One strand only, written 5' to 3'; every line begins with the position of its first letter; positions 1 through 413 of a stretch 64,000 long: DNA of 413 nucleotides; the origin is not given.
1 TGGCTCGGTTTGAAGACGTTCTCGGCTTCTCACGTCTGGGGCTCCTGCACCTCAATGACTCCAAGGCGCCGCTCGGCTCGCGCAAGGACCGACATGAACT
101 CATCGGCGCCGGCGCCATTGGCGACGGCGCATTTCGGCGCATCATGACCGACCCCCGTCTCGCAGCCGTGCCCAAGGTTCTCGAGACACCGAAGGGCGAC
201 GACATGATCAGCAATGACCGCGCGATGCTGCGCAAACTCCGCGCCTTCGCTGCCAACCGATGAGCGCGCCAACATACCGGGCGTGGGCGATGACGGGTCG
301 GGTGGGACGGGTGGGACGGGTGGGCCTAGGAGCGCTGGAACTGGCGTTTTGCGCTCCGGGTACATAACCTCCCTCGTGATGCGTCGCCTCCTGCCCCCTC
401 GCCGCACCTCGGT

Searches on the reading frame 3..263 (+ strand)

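Call 44: search_protein_families(library=pfam, proteins=[window:3-263:+], max_evalue=0.01)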
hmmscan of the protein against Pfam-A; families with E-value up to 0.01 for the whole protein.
window:3-263:+ (86 aa): 1 family
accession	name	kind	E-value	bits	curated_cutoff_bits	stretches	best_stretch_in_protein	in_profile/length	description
PF01261.30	AP_endonuc_2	-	1.6e-10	41.5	31.1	1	3-78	171-248/249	Xylose isomerase-like TIM barrel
